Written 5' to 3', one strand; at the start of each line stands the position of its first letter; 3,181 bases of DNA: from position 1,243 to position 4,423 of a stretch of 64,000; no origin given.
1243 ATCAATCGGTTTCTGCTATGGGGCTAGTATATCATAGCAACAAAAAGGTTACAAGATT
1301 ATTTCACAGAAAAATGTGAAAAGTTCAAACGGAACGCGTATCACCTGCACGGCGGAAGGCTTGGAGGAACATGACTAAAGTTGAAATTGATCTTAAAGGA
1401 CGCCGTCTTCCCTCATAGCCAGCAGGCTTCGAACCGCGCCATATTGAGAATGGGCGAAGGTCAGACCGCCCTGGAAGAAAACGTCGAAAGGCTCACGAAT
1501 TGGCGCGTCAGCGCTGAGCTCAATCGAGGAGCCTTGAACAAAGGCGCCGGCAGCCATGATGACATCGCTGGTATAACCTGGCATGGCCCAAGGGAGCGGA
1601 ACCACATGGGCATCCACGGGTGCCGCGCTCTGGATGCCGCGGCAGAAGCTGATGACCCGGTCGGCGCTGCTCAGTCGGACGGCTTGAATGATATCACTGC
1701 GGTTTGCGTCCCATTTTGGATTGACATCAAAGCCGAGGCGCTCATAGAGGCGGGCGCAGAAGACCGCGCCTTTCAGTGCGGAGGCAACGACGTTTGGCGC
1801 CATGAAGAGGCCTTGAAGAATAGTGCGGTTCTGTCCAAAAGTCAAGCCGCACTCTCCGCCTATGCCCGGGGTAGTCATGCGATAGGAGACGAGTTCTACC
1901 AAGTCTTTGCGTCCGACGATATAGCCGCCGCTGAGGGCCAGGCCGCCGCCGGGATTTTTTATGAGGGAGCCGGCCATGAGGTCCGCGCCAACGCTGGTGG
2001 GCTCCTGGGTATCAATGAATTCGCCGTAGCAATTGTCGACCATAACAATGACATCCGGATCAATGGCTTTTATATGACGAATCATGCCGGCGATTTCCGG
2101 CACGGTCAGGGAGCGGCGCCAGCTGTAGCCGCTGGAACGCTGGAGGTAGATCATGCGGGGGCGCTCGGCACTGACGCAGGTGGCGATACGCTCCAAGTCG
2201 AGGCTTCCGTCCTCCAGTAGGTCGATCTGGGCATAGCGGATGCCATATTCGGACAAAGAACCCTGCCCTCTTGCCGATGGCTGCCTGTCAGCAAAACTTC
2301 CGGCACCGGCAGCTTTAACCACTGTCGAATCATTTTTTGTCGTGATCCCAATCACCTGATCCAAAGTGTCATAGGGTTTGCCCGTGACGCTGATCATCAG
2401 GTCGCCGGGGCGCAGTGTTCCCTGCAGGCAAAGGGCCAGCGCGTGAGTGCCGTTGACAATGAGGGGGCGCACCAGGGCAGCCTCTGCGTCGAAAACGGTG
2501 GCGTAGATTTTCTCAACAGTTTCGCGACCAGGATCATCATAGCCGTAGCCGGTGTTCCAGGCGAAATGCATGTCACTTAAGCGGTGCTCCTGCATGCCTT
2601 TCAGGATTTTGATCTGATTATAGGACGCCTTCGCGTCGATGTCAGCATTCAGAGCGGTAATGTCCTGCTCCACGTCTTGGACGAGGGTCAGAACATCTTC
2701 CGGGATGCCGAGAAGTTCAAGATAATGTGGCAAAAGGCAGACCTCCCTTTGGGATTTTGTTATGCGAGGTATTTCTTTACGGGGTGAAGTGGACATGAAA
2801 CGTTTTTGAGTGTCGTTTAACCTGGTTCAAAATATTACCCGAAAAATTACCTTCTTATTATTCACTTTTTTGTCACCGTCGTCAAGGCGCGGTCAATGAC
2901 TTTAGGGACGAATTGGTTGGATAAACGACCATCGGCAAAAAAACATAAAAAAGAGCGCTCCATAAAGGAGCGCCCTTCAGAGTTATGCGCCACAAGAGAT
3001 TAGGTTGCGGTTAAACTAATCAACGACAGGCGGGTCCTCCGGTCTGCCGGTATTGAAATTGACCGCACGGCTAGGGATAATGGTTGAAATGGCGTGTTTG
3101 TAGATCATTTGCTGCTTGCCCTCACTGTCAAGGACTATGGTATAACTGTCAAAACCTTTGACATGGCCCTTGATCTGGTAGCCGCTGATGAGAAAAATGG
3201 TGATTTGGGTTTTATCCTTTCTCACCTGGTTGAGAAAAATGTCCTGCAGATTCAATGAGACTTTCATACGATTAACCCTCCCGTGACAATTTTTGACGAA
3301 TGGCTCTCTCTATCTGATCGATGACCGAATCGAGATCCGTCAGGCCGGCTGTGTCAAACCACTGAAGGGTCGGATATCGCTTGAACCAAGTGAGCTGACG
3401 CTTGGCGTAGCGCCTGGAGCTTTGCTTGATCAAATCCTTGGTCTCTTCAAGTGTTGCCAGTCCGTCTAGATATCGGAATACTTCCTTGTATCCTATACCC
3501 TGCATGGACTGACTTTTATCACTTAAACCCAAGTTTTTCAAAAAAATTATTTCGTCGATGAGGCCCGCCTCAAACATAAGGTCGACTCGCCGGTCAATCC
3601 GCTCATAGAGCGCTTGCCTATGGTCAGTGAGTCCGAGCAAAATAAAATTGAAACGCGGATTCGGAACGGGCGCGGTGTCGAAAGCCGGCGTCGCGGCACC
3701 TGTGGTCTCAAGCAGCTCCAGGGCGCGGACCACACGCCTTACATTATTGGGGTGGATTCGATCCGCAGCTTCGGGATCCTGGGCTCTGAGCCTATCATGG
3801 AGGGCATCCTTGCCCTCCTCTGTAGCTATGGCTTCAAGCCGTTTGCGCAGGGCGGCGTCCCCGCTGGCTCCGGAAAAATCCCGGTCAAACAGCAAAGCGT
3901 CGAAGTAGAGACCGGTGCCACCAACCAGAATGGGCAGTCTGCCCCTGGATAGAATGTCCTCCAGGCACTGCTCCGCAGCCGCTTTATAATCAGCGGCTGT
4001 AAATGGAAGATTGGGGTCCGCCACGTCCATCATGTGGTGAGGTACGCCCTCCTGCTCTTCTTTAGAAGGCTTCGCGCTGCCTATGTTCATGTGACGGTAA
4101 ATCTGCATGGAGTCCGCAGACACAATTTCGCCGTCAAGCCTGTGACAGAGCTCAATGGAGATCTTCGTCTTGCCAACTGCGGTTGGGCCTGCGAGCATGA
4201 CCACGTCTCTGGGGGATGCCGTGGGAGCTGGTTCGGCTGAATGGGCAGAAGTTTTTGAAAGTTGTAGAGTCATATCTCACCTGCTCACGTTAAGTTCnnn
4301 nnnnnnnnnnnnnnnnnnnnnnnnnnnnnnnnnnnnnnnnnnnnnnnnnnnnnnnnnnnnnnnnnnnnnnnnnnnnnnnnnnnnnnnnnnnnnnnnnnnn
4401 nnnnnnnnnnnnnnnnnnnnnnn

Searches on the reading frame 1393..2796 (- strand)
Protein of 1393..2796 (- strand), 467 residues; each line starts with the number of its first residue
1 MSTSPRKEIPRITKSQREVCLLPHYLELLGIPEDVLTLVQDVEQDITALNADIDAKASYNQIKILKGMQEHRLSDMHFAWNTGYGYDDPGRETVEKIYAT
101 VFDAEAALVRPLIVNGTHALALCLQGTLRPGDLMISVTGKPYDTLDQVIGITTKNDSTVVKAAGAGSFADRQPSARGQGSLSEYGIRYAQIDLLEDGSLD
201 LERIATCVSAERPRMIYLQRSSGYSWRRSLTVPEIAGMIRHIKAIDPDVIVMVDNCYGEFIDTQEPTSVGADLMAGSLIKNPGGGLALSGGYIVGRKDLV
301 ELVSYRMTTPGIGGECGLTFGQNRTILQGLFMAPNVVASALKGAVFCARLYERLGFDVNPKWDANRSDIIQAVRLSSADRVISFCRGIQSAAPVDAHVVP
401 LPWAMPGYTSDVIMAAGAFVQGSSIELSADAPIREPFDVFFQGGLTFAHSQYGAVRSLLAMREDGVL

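Call 57: search_protein_families(library=pfam, proteins=[window:1393-2796:-], max_evalue=0.00001)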
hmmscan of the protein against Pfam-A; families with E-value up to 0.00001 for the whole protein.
window:1393-2796:- (467 aa): 1 family
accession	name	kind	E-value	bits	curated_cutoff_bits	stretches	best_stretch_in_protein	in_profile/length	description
PF06838.17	Met_gamma_lyase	-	4.5e-175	582.5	24.2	2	176-456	120-399/405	Methionine gamma-lyase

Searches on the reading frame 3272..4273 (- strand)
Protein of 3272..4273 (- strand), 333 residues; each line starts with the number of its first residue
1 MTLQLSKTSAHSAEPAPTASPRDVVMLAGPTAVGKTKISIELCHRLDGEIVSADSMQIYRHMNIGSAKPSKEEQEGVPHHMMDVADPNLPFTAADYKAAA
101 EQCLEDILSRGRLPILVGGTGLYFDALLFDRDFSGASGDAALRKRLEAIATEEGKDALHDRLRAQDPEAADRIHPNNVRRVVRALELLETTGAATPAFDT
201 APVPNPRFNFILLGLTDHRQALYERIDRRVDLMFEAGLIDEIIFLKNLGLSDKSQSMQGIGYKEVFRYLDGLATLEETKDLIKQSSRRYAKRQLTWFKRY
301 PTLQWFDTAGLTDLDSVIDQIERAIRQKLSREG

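Call 57: search_protein_families(library=pfam, proteins=[window:3272-4273:-], max_evalue=0.00001)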
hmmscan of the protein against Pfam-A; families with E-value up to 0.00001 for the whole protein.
window:3272-4273:- (333 aa): 2 families
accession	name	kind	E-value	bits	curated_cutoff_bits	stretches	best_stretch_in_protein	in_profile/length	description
PF01715.23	IPPT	-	1.5e-87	293.7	23.6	1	57-299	1-242/243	IPP transferase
PF01745.22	IPT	-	2.2e-07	31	20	1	24-77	3-56/233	Isopentenyl transferase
